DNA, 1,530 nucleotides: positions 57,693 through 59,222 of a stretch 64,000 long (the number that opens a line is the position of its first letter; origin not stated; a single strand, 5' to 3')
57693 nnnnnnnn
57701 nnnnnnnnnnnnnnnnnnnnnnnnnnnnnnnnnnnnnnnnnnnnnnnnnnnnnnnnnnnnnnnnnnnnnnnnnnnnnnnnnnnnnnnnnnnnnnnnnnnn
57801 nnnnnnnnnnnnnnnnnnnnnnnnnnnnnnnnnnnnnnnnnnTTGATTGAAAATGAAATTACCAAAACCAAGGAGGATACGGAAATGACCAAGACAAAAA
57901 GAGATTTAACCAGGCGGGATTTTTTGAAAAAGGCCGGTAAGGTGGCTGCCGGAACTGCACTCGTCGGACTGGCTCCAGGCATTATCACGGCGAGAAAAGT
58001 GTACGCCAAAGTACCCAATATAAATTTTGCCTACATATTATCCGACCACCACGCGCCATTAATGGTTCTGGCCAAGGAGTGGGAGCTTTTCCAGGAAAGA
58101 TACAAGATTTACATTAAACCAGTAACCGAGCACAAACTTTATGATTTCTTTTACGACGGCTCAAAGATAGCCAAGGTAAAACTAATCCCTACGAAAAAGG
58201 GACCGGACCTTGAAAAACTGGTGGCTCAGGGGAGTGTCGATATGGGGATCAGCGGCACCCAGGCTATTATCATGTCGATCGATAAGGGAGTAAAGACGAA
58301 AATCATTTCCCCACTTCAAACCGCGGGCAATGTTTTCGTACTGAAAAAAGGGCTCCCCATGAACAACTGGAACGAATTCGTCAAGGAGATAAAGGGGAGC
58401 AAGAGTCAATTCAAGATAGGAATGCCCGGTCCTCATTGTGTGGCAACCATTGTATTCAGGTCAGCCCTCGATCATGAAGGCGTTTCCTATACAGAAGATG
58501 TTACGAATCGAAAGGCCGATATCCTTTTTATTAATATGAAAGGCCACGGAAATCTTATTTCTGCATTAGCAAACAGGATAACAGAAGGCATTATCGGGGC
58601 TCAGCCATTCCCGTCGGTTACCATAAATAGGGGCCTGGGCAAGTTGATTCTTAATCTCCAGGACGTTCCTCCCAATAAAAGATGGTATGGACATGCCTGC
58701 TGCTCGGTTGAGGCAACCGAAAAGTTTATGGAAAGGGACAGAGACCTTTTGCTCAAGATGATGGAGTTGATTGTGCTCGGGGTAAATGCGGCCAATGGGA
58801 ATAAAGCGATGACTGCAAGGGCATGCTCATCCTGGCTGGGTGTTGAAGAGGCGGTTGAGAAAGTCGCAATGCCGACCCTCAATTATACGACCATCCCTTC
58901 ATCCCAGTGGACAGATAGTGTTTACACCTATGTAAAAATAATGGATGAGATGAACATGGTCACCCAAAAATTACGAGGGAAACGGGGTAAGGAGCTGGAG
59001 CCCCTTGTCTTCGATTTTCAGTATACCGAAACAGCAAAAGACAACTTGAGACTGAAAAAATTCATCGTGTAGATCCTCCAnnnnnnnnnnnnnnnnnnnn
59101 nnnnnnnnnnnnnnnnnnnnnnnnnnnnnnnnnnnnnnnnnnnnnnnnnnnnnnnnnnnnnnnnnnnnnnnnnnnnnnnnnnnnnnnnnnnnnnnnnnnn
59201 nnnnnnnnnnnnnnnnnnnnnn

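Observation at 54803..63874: An uncharacterised anaerobic module combining YedF, two HGD-D paralogs, an HgdC-like activase, a CmuA-like corrinoid methyltransferase and a NitT/TauT ABC importer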

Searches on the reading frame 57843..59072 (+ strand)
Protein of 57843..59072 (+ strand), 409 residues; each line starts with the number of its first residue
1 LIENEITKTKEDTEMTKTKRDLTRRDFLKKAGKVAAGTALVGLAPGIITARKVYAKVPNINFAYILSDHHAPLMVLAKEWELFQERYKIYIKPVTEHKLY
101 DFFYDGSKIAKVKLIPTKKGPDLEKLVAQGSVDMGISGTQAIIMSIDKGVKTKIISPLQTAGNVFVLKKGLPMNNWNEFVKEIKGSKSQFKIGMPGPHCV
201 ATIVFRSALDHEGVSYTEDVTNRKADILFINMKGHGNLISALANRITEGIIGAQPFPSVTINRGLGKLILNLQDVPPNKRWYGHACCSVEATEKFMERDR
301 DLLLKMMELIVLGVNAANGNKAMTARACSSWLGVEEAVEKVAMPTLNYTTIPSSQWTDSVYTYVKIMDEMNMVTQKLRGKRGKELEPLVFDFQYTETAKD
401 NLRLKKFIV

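Call 6: search_protein_families(library=pfam, proteins=[window:57843-59072:+], max_evalue=0.01)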
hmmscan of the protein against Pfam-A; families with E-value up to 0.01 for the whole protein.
window:57843-59072:+ (409 aa): 2 families
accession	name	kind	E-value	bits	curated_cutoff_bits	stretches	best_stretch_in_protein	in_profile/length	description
PF13379.11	NMT1_2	-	1.3e-17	64.9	24.7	1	56-327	4-247/252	NMT1-like family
PF09084.16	NMT1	-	0.00059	20.2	20.5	1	111-216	22-119/216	NMT1/THI5 like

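Call 7: search_protein_families(library=ncbifam, proteins=[window:57843-59072:+], max_evalue=0.01)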
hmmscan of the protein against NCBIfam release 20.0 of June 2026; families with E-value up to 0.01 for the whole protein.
window:57843-59072:+ (409 aa): 4 families
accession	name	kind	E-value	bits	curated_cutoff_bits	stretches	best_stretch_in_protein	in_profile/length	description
TIGR01728.1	SsuA_fam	subfamily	9.5e-09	34.9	163.5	1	107-355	28-259/290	aliphatic sulfonate ABC transporter substrate-binding protein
TIGR01409.1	TAT_signal_seq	domain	0.00027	21.1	16.7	1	22-44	1-20/29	twin-arginine translocation signal domain-containing protein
NF040735.1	SBP_SaoX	equivalog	0.0013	17.9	300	1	122-308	41-209/330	ABC transporter substrate-binding subunit SaoX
TIGR02811.1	formate_TAT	hypoth_equivalog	0.0023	18.2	48.45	1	17-52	3-39/66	formate dehydrogenase region TAT target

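Call 44: find_homologous_proteins(query=window:57885-59072:+, max_evalue=1e-10)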
Query window:57885-59072:+ (395 aa): 88 proteins with E <= 1e-10 among 5367 candidates.
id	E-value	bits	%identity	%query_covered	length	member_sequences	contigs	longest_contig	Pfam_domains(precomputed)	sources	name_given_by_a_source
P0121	2.4e-263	891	100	100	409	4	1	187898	PF13379.12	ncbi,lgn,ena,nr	ncbi:MAG: hypothetical protein DRH17_03535 [Deltaproteobacteria bacterium]|nr:MAG: hypothetical prot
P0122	1.9e-222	756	82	100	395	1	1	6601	PF13379.12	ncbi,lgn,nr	ncbi:MAG: ABC transporter substrate-binding protein [Thermodesulfobacteriota bacterium]|nr:ABC trans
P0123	1.6e-221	753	84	100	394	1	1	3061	PF13379.12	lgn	-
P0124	9.2e-218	741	82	100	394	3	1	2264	PF13379.12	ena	-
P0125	9.6e-217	738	82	100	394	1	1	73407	PF13379.12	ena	-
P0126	3.8e-216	736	82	100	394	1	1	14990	PF13379.12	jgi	jgi:NitT/TauT family transport system substrate-binding protein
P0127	4.2e-216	736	82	100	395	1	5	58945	PF13379.12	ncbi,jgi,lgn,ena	-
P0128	2.8e-215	733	81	100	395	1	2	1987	PF13379.12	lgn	-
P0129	5.8e-215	732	80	100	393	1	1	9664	PF13379.12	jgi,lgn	jgi:NitT/TauT family transport system substrate-binding protein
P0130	1.8e-213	727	81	100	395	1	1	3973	PF13379.12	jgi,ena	-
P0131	6.5e-213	725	79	100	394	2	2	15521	PF13379.12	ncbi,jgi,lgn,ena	ncbi:MAG: substrate-binding domain-containing protein [Pseudomonadota bacterium]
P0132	2.1e-212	723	79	100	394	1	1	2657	PF13379.12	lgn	-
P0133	2.7e-212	723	81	100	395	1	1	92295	PF13379.12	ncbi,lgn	-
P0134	6.2e-211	719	79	100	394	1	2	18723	PF13379.12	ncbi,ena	-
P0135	8.5e-211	718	79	100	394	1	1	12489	PF13379.12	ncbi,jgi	jgi:NitT/TauT family transport system substrate-binding protein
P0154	1.6e-168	579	65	99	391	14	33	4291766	PF13379.12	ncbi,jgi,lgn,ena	jgi:NitT/TauT family transport system substrate-binding protein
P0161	1.0e-163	563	63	99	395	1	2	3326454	PF13379.12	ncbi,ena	-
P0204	3.2e-108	381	46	87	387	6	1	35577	PF13379.12,PF09084.17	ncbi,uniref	ncbi:ABC transporter substrate-binding protein [Neomoorella humiferrea]|uniref:ABC transporter subst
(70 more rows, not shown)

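Call 45: find_encoding_contigs(protein=P0154, flank=10000, max_places=2)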
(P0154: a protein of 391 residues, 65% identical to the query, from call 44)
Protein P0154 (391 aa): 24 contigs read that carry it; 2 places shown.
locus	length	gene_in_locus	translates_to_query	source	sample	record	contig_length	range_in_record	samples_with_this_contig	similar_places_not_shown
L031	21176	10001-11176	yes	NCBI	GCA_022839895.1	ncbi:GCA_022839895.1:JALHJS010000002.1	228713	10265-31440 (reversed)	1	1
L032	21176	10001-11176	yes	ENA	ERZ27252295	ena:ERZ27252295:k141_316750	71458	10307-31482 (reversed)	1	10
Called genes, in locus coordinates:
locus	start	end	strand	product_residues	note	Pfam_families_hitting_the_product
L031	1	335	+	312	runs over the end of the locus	PF18906:Phage_tube_2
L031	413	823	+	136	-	-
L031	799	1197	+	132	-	-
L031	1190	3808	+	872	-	PF20155:TMP_3, PF09718:Tape_meas_lam_C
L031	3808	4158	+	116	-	-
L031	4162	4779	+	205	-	PF05100:Phage_tail_L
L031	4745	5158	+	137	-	PF00877:NLPC_P60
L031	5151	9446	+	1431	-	PF24801:FNIII-A_GpJ (faint)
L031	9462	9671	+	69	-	-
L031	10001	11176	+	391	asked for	PF13379:NMT1_2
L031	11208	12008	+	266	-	PF00528:BPD_transp_1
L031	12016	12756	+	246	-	PF00005:ABC_tran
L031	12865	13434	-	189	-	-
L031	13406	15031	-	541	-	PF01208:URO-D, PF02607:B12-binding_2 (faint), PF02310:B12-binding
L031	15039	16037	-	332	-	PF09084:NMT1, PF13379:NMT1_2, PF12974:Phosphonate-bd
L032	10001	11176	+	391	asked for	PF13379:NMT1_2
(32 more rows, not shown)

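Call 46: find_encoding_contigs(protein=P0204, flank=10000, max_places=1)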
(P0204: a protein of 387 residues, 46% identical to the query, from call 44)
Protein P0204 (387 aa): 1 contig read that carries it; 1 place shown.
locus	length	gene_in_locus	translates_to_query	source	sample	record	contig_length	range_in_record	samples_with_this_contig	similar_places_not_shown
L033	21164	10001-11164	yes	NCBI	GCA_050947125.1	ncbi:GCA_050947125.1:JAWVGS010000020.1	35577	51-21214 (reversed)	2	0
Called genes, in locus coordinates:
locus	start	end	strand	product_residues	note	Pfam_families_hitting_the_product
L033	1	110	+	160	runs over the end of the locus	PF01467:CTP_transf_like, PF08218:Citrate_ly_lig (faint)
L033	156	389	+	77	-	PF02081:TrpBP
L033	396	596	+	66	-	-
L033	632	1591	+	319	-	PF00365:PFK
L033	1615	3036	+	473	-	PF00224:PK, PF03328:HpcH_HpaI (weak), PF02887:PK_C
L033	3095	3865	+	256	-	PF02596:DUF169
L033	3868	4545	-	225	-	PF05209:MinC_N, PF22642:MinC_N_1 (faint), PF03775:MinC_C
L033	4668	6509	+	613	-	-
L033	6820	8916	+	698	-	PF03477:ATP-cone, PF13597:NRDD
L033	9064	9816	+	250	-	PF13353:Fer4_12 (weak), PF04055:Radical_SAM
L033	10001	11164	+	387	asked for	PF13379:NMT1_2, PF09084:NMT1 (weak)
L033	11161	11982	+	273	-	PF00528:BPD_transp_1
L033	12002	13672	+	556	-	PF01208:URO-D, PF02607:B12-binding_2, PF02310:B12-binding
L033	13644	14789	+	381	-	PF06050:HGD-D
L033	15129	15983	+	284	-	PF01297:ZnuA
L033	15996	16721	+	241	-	PF00005:ABC_tran, PF02463:SMC_N (faint), PF13304:AAA_21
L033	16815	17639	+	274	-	PF00950:ABC-3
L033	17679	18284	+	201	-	PF01135:PCMT, PF02353:CMAS, PF01209:Ubie_methyltran, PF13489:Methyltransf_23, PF03141:Methyltransf_29, PF05175:MTS, PF13847:Methyltransf_31, PF08241:Methyltransf_11, +6 more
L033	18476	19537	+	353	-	PF04143:Sulf_transp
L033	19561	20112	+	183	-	PF11823:Se_S_carrier, PF26554:DUF8182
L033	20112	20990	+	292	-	PF01256:Carb_kinase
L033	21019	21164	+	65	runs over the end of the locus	PF01206:TusA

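Call 47: find_encoding_contigs(protein=P0161, flank=10000, max_places=1)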
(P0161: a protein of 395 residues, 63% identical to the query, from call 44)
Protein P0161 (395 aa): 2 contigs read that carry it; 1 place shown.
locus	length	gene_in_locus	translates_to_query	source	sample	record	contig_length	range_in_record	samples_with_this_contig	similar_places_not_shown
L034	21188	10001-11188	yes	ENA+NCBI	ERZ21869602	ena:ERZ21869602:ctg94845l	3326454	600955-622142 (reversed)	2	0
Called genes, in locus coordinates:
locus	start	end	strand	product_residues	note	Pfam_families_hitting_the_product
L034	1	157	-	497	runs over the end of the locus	-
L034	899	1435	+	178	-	PF01047:MarR (weak)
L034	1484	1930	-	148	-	-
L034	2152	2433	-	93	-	-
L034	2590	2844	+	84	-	-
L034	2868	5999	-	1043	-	PF04392:ABC_sub_bind (weak), PF00989:PAS (weak), PF00989:PAS, PF08448:PAS_4, PF13426:PAS_9, PF00512:HisKA, PF02518:HATPase_c, PF00072:Response_reg, +3 more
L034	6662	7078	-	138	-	-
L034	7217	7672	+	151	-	-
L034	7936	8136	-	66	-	PF00313:CSD, PF08206:OB_RNB (weak)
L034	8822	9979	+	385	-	PF06050:HGD-D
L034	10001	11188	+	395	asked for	PF13379:NMT1_2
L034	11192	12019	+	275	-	PF00528:BPD_transp_1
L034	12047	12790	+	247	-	PF00005:ABC_tran, PF13401:AAA_22 (weak), PF13304:AAA_21 (faint)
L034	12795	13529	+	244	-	PF01925:TauE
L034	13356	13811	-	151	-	-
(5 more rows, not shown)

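Call 55: search_solved_structures(query=A3, max_evalue=0.001, show_alignments=1)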
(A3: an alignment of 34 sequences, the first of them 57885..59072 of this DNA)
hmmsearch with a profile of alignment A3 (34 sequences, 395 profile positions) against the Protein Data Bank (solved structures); distinct sequences matched with E-value up to 0.001: 1.
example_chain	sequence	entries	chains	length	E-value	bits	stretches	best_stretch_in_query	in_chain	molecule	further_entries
3un6_A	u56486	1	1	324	1.9e-05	26.8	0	223-294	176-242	ABC transporter substrate-binding protein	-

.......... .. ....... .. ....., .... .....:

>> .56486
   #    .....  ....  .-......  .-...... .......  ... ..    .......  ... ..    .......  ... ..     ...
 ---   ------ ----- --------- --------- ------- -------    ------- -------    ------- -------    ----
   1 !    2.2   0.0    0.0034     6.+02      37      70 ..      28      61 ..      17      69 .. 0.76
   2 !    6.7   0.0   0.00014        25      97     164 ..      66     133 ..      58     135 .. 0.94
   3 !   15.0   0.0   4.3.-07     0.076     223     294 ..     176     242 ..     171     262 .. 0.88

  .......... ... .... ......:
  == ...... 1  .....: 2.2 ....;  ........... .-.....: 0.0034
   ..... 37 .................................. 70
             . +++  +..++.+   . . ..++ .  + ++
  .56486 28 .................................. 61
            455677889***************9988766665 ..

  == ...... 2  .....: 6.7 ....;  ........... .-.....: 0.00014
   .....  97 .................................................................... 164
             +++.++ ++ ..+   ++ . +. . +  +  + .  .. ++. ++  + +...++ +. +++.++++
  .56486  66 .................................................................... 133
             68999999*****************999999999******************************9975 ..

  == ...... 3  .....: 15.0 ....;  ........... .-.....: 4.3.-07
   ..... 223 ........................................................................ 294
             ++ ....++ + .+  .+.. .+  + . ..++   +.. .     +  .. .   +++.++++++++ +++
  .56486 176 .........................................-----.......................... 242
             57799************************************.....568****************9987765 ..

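Call 63: predict_structure(alignment_id=A3)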
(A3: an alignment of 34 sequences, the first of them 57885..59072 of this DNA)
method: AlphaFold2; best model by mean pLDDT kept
length: 395 residues; sequences in the alignment: 34
mean_pLDDT: 89.1   pTM: 0.83
mean pLDDT of the five models: 89.1, 89.1, 88.2, 88.0, 87.5
residues with pLDDT >= 90: 317; 70-90: 37; 50-70: 4; < 50: 37
segments of 3 or more residues with pLDDT < 50: 1-10, 15-41
pLDDT, mean of each block of 10 residues (from residue 1): 43 49 36 38 88 94 98 98 96 96 88 94 94 95 97 96 96 92 89 95 93 94 91 96 95 96 90 97 96 98 97 95 96 96 94 89 95 97 98 93
secondary structure, 60 per line:
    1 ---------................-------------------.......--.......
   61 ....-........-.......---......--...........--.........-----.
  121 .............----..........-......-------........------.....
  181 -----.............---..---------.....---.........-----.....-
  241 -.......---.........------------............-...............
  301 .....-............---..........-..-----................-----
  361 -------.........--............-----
elements in order: H10-25 E45-51 H54-64 H66-73 E75-81 E85-90 E93-103 H106-114 E120-124 H125-133 E138-147 E149-154 H162-169 E176-180 H186-198 E213-217 H221-229 E235-239 H242-248 E252-257 E273-278 H279-284 H286-305 H307-318 H322-331 H340-355 H368-375 H379-390

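Call 65: fold_search(model_id=the predicted structure, library=pdb)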
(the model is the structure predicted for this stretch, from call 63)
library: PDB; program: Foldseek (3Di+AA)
matches with E <= 10: 1316; with E <= 0.001: 873
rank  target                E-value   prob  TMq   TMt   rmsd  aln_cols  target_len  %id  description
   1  3un6                  2.7e-18  1.00  0.63  0.83   3.7       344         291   14  2.0 Angstrom Crystal Structure of Ligand Binding Component of ABC-type Import System from Staphylococcus aureus with Zin (released 2011-12-07)
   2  9uai                  1.0e-15  1.00  0.63  0.67   4.2       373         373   12  Crystal structure of cyanobacterial CRD of CmpBCD in the presence of nitrate (released 2026-04-08)
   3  6ssy_A                4.0e-15  1.00  0.53  0.67   4.9       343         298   15  Taurine ABC transporter substrate binding protein TauA from E. coli in complex with 2-Aminoethylphosphonic acid (released 2019-12-18)
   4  3uif                  4.8e-15  1.00  0.62  0.73   4.4       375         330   16  CRYSTAL STRUCTURE OF putative sulfonate ABC transporter, periplasmic sulfonate-binding protein SsuA from Methylobacillus (released 2011-11-23)
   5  3ksx                  5.7e-15  1.00  0.55  0.72   4.7       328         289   14  The alkanesulfonate-binding protein SsuA from Xanthomonas axonopodis pv. citri bound to MOPS (released 2010-10-13)
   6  2x26_A                6.7e-15  1.00  0.56  0.70   4.3       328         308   14  Crystal structure of the periplasmic aliphatic sulphonate binding protein SsuA from Escherichia coli (released 2010-04-14)
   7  2x26_B                8.5e-15  1.00  0.58  0.77   4.1       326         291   12  Crystal structure of the periplasmic aliphatic sulphonate binding protein SsuA from Escherichia coli (released 2010-04-14)
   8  6ssy_B                1.1e-14  1.00  0.52  0.67   5.0       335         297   15  Taurine ABC transporter substrate binding protein TauA from E. coli in complex with 2-Aminoethylphosphonic acid (released 2019-12-18)
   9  3qsl_B                1.7e-14  1.00  0.57  0.66   5.4       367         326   14  Structure of CAE31940 from Bordetella bronchiseptica RB50 (released 2011-03-23)
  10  4h67_C                1.8e-14  1.00  0.52  0.59  10.4       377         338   12  Crystal structure of HMP synthase Thi5 from S. cerevisiae (released 2012-10-17)
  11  4h6d_H                2.3e-14  1.00  0.54  0.63   7.3       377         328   11  Crystal structure of PLP-soaked HMP synthase Thi5 from S. cerevisiae (released 2012-10-17)
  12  3hn0_B                2.7e-14  1.00  0.55  0.75   4.3       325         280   12  CRYSTAL STRUCTURE OF AN ABC TRANSPORTER (BDI_1369) FROM PARABACTEROIDES DISTASONIS AT 1.75 A RESOLUTION (released 2009-07-07)
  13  3qsl_A                3.6e-14  1.00  0.58  0.70   5.0       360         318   15  Structure of CAE31940 from Bordetella bronchiseptica RB50 (released 2011-03-23)
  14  4esx_A                3.6e-14  1.00  0.54  0.66   5.0       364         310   12  Crystal structure of C. albicans Thi5 complexed with PLP (released 2012-09-19)
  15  4h6d_C                3.8e-14  1.00  0.54  0.62   4.9       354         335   12  Crystal structure of PLP-soaked HMP synthase Thi5 from S. cerevisiae (released 2012-10-17)
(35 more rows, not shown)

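Call 68: search_protein_families(library=ncbifam, proteins=[L033:17679-18284:+], max_evalue=0.00001)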
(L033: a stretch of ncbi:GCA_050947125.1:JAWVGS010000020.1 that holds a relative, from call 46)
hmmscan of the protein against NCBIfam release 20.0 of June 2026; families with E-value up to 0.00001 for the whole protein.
L033:17679-18284:+ (201 aa): 43 families (the best 25 are shown)
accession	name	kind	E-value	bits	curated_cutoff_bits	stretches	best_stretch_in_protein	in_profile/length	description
NF047649.1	MTase_UXPK_star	exception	1.9e-24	86.2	460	1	36-179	75-223/283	methyltransferase/UXPK-star double selenoprotein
NF041537.1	ArsM_AhpD_UU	exception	2.5e-24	85.7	510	1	35-162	73-211/345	arsenite methyltransferase/AhpD domain selenoprotein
NF008823.0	PRK11873.1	subfamily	4.5e-23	82.1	263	1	35-189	74-233/272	arsenite methyltransferase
NF041536.1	ArsM_DUF2284_UU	exception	5.2e-23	81.1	575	1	35-183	73-226/459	arsenite methyltransferase/DUF2284 domain selenoprotein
NF001243.0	PRK00216.1-4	equivalog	1.4e-22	80.2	235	1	24-145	33-157/237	demethylmenaquinone methyltransferase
NF001240.0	PRK00216.1-1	equivalog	1.6e-21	76.5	378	1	32-141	57-170/251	bifunctional demethylmenaquinone methyltransferase/2-methoxy-6-polyprenyl-1,4-benzoquinol methylase UbiE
NF045667.1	MTase_DVU1556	equivalog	2.2e-21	76.3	155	1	30-184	14-165/213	DVU_1556 family methyltransferase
TIGR01934.1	MenG_MenH_UbiE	subfamily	8.8e-21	74.2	158.35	1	30-147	31-149/223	ubiquinone/menaquinone biosynthesis methyltransferase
TIGR02072.1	BioC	equivalog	1.2e-20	74.4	184.95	1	38-156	34-148/244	malonyl-ACP O-methyltransferase BioC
TIGR02752.1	MenG_heptapren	equivalog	1.2e-20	74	419.85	1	25-145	32-155/231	demethylmenaquinone methyltransferase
NF001244.0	PRK00216.1-5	equivalog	4.2e-19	68.8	216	1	30-147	40-161/236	bifunctional demethylmenaquinone methyltransferase/2-methoxy-6-polyprenyl-1,4-benzoquinol methylase UbiE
NF001241.0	PRK00216.1-2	equivalog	5.5e-17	62.2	327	1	28-143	41-151/231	demethylmenaquinone methyltransferase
NF043040.1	corrin_prot_MT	hypoth_equivalog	3.5e-16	59.3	180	1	36-143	39-151/216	corrinoid protein-associated methyltransferase CpaM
NF052510.1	methyltran_MpqE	exception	3.7e-16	59.2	335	1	32-149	40-160/234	methyl-plastoquinone biosynthesis methyltransferase MpqE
NF001242.0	PRK00216.1-3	equivalog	1.4e-15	57.4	351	1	34-140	64-176/258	bifunctional demethylmenaquinone methyltransferase/2-methoxy-6-polyprenyl-1,4-benzoquinol methylase UbiE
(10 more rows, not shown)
